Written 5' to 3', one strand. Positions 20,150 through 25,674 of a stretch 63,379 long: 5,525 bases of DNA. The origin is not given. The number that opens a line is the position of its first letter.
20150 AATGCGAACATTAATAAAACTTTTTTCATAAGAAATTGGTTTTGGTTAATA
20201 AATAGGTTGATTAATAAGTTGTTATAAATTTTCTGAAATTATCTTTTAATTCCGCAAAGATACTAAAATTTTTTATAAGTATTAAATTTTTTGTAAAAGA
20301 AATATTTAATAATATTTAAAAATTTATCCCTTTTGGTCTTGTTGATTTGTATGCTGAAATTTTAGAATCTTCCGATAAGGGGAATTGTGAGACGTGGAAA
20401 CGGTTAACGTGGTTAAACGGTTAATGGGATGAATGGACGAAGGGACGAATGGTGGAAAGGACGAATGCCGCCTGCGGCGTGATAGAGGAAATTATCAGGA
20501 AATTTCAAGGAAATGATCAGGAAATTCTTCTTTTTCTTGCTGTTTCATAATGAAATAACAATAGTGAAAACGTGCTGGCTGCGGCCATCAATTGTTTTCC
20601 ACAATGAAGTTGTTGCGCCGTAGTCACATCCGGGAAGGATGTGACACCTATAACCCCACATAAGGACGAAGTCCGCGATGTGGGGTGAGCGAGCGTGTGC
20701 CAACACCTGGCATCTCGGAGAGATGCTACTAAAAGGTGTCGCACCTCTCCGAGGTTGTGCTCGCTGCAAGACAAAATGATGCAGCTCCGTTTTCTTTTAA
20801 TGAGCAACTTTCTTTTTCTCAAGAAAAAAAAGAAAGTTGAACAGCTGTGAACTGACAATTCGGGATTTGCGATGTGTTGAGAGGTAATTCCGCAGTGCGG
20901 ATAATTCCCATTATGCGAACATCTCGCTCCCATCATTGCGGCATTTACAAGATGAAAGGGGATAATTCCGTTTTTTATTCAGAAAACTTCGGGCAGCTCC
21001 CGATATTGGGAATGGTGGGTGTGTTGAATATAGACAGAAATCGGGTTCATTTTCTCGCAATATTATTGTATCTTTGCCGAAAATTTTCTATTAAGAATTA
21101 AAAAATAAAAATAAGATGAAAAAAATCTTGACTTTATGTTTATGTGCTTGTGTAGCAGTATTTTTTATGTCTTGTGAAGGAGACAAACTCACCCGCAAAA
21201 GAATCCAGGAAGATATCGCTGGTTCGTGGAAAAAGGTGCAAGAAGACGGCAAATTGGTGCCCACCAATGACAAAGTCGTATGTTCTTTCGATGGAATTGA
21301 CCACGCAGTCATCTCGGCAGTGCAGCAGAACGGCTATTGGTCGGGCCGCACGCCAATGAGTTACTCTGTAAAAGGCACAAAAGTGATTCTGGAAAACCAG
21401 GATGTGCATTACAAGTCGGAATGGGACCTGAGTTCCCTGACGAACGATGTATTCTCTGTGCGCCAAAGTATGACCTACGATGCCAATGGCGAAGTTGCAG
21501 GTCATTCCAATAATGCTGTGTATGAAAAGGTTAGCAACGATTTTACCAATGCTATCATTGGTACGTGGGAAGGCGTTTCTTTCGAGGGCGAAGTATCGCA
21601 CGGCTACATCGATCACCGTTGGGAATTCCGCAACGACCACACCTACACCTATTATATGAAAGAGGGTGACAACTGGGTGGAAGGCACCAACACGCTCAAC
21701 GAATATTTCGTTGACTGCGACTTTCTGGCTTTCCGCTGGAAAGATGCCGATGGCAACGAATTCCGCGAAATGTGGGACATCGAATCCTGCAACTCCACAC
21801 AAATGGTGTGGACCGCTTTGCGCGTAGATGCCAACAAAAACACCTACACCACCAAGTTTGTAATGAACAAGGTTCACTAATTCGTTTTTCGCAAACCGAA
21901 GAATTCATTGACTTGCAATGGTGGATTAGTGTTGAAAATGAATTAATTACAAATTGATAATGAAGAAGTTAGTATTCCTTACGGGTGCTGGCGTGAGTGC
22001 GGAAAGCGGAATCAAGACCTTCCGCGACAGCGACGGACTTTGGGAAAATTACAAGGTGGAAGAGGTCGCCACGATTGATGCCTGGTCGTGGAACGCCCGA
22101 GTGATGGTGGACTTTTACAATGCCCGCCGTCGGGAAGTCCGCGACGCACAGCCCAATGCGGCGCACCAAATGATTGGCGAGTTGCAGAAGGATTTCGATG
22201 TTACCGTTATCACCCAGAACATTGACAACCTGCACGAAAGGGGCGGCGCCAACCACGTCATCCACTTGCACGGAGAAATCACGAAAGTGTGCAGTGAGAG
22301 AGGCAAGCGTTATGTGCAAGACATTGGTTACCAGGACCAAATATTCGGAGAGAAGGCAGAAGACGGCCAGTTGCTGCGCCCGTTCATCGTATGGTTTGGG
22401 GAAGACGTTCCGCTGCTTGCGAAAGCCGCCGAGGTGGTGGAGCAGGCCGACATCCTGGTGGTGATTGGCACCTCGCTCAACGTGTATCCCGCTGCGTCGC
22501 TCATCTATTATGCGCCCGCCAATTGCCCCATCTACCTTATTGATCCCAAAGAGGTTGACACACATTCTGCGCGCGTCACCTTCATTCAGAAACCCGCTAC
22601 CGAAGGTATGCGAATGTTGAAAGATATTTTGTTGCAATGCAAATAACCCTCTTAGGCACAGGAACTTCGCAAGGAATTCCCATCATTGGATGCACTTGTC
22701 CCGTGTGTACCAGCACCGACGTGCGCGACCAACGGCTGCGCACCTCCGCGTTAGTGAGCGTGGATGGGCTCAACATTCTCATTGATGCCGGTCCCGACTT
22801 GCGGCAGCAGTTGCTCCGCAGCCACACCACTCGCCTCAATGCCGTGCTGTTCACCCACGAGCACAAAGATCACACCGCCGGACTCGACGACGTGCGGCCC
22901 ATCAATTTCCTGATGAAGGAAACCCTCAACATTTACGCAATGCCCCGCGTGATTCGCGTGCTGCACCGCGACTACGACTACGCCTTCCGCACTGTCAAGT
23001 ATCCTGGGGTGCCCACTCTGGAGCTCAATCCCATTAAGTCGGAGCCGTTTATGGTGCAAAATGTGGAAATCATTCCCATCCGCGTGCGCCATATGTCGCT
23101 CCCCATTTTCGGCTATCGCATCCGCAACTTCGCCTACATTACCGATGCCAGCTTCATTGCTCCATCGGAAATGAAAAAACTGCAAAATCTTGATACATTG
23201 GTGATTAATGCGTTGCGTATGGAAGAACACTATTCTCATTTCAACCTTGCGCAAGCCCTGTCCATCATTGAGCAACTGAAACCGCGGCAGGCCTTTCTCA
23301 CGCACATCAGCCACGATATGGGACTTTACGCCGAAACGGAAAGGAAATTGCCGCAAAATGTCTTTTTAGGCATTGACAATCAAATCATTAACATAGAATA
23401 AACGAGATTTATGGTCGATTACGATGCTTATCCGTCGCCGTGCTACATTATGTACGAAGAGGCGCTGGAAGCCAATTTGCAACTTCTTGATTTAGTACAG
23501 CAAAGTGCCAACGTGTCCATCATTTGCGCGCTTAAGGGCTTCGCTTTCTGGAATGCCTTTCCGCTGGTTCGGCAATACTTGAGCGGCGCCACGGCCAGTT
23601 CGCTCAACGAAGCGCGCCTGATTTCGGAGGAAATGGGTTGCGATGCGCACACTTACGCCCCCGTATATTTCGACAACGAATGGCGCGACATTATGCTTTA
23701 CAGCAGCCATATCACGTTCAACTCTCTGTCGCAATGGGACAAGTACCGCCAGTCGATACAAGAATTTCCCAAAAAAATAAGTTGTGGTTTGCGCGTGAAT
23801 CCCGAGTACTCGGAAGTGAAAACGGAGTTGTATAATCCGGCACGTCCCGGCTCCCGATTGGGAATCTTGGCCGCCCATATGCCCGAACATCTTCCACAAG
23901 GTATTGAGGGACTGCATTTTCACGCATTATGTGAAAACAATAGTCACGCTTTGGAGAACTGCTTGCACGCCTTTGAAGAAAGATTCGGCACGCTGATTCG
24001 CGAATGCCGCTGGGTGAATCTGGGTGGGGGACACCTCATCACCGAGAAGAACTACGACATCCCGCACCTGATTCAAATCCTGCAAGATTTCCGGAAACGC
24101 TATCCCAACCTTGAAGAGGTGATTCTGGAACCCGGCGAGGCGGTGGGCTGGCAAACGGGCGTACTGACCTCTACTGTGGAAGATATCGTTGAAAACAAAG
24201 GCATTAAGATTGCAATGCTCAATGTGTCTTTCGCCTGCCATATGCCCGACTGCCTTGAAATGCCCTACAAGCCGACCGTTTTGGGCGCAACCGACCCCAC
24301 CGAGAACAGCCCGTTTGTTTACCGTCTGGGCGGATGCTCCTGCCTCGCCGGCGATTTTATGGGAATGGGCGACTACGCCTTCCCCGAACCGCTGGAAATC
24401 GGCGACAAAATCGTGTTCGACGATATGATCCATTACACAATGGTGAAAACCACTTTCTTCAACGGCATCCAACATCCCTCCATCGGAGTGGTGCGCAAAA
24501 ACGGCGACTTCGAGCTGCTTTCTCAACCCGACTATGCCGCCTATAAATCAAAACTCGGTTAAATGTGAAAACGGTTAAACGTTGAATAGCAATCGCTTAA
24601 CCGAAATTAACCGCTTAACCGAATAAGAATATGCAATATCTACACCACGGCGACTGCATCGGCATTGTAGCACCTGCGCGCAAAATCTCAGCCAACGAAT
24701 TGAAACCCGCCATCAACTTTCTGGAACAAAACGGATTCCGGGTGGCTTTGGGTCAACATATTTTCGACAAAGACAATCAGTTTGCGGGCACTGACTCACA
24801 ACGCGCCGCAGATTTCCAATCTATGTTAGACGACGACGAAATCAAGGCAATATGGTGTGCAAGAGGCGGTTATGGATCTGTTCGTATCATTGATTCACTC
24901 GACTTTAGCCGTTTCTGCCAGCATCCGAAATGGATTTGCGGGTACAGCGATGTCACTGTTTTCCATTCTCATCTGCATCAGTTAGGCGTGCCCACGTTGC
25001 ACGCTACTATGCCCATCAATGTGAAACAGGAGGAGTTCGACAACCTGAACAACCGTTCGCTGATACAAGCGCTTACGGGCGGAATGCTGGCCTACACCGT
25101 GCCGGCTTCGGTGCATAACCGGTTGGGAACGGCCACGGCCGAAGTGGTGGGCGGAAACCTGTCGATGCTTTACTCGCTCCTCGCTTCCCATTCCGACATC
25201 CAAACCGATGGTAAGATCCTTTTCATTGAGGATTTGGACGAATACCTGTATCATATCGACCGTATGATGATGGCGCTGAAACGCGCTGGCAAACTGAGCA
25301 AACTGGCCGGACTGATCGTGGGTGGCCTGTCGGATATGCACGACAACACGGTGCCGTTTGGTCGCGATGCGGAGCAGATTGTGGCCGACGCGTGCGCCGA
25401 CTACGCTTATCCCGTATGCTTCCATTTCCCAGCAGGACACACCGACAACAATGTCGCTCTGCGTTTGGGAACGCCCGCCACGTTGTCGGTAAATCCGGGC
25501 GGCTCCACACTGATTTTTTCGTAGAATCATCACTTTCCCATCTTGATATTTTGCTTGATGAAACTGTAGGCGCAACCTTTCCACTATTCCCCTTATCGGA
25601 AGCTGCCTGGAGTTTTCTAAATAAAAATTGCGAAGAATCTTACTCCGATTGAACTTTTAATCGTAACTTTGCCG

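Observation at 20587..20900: Hairpin-rich ~314-nt non-coding element (R1), present twice in inverted orientation, unclassified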

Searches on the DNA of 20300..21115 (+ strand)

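Call 17: search_dna_similar(query=window:20300-21115:+, collection=plasmids, mode=distant)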
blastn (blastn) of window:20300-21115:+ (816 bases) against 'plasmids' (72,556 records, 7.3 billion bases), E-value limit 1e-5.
No match.

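Call 18: search_dna_similar(query=window:20300-21115:+, collection=phages, mode=distant)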
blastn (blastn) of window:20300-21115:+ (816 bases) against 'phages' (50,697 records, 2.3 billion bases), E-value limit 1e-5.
No match.
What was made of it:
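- Tried and rejected: blastn in distant mode of 20300-21115 against PLSDB plasmids and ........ phages gave no match (calls 17, 18).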

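Call 79: search_rna_families(sources=[L003, L006], threshold=evalue, max_evalue=10)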
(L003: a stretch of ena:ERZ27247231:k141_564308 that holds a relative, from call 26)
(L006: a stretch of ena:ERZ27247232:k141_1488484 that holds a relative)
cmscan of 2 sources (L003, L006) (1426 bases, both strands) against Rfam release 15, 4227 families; matches with E-value up to 10: 11.
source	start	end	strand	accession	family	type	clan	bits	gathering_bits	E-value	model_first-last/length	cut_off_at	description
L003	295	352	+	RF01009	mir-M7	Gene; miRNA;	-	26.9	91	0.0032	1-67/67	no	mir-M7 microRNA precursor family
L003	241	411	-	RF04119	MIR1858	Gene; miRNA;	-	21.9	137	0.72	1-197/197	no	MIR1858 microRNA precursor family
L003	147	182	+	RF04239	mir-4679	Gene; miRNA;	-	19.8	88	1.2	1-75/75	no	mir-4679 microRNA precursor family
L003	41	118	-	RF02785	snoRNA2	Gene; snRNA; snoRNA; CD-box;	-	19.7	108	0.63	1-83/83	no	Trypanosomatid small nucleolar RNA 2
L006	364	403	+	RF00489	ctRNA_p42d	Gene; antisense;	-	18.9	50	0.59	1-46/46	no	ctRNA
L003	147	182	-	RF04239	mir-4679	Gene; miRNA;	-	18.8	88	2.2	1-75/75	no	mir-4679 microRNA precursor family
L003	147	180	-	RF03973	mir-5615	Gene; miRNA;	-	18.6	82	1.6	1-61/61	no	mir-5615 microRNA precursor family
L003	149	180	+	RF03933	MIR6445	Gene; miRNA;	-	16.6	100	5.4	1-117/117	no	MIR6445 microRNA precursor family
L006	561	671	-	RF01443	S_pombe_snR91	Gene; snRNA; snoRNA; HACA-box;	-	16.3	50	8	1-144/144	no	small nucleolar RNA snR91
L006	543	582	-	RF01009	mir-M7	Gene; miRNA;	-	15.2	91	7.6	10-58/67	no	mir-M7 microRNA precursor family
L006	540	599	-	RF02466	Ms_AS-8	Gene; sRNA;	-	14.3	48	9.8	1-74/74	no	Actinobacteria sRNA Ms_AS-8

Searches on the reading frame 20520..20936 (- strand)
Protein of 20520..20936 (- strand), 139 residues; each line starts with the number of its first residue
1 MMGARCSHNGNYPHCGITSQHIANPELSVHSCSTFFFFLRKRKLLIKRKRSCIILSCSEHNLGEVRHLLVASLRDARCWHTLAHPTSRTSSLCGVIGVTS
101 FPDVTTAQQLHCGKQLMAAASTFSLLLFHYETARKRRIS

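Call 22: find_homologous_proteins(query=window:20520-20936:-, max_evalue=0.01)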
Query window:20520-20936:- (139 aa): 2 proteins with E <= 0.01 among 18 candidates.
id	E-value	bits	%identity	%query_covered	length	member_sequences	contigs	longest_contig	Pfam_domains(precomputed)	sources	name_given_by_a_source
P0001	7.3e-88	309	100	99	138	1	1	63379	-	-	-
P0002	3.7e-24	103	91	39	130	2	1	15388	-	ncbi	-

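Call 23: find_encoding_contigs(protein=P0002, flank=10000, max_places=10)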
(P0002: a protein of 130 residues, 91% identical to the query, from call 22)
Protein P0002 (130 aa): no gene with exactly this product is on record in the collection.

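Call 26: find_encoding_contigs(protein=P0003, flank=10000)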
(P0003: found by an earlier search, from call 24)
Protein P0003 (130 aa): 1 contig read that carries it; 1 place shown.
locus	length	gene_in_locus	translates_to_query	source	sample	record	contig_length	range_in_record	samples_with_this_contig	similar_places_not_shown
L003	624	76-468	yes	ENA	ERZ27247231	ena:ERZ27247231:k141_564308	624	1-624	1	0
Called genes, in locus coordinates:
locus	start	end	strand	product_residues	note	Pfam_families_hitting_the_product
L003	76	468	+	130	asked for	-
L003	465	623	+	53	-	?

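Call 27: find_encoding_contigs(protein=P0005, flank=10000)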
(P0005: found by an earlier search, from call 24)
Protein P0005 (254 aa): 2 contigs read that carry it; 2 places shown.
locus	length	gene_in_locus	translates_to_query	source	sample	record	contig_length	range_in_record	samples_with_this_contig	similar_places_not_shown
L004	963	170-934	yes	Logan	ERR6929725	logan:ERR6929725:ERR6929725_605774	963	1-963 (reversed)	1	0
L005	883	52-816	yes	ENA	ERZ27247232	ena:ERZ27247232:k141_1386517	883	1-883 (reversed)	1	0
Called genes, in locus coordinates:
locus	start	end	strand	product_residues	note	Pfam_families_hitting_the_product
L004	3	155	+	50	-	?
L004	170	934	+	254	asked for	PF13648:Lipocalin_4 (faint)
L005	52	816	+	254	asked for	PF13648:Lipocalin_4 (faint)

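Call 76: search_protein_families(library=pfam, proteins=[window:20520-20936:-], max_evalue=0.1)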
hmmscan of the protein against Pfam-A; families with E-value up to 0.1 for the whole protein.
window:20520-20936:- (139 aa): 0 families

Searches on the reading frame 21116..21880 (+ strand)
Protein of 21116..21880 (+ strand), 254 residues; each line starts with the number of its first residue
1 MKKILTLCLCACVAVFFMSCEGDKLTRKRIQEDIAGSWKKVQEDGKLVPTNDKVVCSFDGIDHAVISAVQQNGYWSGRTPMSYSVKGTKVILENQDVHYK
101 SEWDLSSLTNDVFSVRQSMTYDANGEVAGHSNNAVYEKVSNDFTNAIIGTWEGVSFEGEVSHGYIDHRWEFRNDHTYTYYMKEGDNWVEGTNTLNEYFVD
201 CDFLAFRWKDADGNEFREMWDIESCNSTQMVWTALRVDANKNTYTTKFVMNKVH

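Call 9: search_protein_families(library=pfam, proteins=[window:21116-21880:+])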
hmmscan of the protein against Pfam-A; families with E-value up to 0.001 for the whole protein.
window:21116-21880:+ (254 aa): 1 family
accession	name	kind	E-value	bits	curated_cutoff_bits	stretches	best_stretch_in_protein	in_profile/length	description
PF13648.12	Lipocalin_4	-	5.7e-05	24.4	22.4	0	147-232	1-89/89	Lipocalin-like domain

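Call 16: find_encoding_contigs(protein=window:21116-21880:+, flank=3000, max_places=10)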
Protein window:21116-21880:+ (254 aa): 2 contigs read that carry it; 2 places shown.
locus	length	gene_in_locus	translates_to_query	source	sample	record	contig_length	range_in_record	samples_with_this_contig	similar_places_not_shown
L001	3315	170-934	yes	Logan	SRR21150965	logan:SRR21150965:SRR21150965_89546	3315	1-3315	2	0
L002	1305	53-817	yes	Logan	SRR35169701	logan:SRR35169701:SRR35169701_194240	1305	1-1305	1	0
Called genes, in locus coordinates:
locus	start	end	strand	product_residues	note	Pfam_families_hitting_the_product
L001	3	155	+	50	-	?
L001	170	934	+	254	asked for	PF13648:Lipocalin_4 (faint)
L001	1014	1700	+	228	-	PF02146:SIR2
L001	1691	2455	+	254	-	PF23023:Anti-Pycsar_Apyc1, PF00753:Lactamase_B, PF12706:Lactamase_B_2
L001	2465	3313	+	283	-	?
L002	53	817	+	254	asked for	PF13648:Lipocalin_4 (faint)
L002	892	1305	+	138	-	?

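Call 24: list_cluster_members(proteins=[P0002, window:21116-21880:+, window:58644-61484:+])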
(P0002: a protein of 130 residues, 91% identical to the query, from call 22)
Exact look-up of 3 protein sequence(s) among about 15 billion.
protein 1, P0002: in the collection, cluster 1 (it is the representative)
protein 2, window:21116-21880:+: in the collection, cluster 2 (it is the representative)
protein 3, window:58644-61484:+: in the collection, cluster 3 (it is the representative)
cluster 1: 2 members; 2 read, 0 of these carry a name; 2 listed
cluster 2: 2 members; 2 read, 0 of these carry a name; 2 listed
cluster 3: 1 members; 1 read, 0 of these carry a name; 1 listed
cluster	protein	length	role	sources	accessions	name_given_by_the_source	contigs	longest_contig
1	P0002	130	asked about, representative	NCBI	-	-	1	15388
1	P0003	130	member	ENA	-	-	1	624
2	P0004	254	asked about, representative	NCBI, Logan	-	-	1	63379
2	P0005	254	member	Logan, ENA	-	-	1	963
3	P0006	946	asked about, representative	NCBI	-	-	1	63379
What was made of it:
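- Checked: The window is a whole contig that ends inside copy B (calls 22, 24), so the left edge at 20587 is an artefact.
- The window contig ends inside copy B (calls 22, 24).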

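Call 92: search_protein_families(library=pfam, proteins=[window:21116-21877:+], max_evalue=1)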
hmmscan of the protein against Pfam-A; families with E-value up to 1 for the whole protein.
window:21116-21877:+ (254 aa): 2 families
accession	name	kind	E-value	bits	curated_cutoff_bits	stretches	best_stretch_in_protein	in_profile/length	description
PF13648.12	Lipocalin_4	-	5.7e-05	24.4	22.4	1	147-232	1-89/89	Lipocalin-like domain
PF01425.27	Amidase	-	0.11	11.9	27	1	65-206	238-374/445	Amidase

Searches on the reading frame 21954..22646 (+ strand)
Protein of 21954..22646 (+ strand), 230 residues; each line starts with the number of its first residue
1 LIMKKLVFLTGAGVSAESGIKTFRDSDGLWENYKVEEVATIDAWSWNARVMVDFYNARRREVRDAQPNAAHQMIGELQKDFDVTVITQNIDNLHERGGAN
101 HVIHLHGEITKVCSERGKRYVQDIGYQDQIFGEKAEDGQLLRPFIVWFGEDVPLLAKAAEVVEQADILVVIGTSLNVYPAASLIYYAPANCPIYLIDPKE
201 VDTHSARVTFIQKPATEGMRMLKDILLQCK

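Call 9: search_protein_families(library=pfam, proteins=[window:21954-22646:+])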
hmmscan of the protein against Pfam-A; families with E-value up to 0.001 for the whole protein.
window:21954-22646:+ (230 aa): 1 family
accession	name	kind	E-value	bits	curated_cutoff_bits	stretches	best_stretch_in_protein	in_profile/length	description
PF02146.23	SIR2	-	1.4e-43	149.4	24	1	11-179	1-180/180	Sir2 family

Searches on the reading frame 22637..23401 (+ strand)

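Call 9: search_protein_families(library=pfam, proteins=[window:22637-23401:+])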
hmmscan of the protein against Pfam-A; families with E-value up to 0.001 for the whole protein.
window:22637-23401:+ (254 aa): 4 families
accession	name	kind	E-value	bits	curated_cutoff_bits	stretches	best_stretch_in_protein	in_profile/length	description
PF12706.13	Lactamase_B_2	-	6.2e-39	134.1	27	1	46-224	2-200/200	Beta-lactamase superfamily domain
PF00753.33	Lactamase_B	-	2.3e-09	37.9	22.7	1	35-223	6-196/196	Metallo-beta-lactamase superfamily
PF25281.1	MBL_MAP1B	-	0.00046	19.7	37.6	1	36-86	32-84/279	MAP1B MBL-like domain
PF13483.12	Lactamase_B_3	-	0.00065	20.2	24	0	37-217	9-154/160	Beta-lactamase superfamily domain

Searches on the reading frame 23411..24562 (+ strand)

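Call 9: search_protein_families(library=pfam, proteins=[window:23411-24562:+])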
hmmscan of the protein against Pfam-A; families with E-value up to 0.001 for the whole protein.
window:23411-24562:+ (383 aa): 1 family
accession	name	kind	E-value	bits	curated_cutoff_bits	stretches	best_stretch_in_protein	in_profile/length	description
PF00278.28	Orn_DAP_Arg_deC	-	1e-10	42.2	23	1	152-339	5-94/95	Pyridoxal-dependent decarboxylase, C-terminal sheet domain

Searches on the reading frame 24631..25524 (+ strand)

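Call 46: search_protein_families(library=pfam, proteins=[window:24631-25524:+])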
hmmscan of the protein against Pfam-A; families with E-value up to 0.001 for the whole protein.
window:24631-25524:+ (297 aa): 2 families
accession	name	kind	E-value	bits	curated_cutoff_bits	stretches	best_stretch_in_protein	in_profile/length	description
PF02016.21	Peptidase_S66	-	2.2e-40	138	25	1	10-125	1-121/121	LD-carboxypeptidase N-terminal domain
PF17676.7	Peptidase_S66C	-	9.6e-30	104.1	23.7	1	170-285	2-120/120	LD-carboxypeptidase C-terminal domain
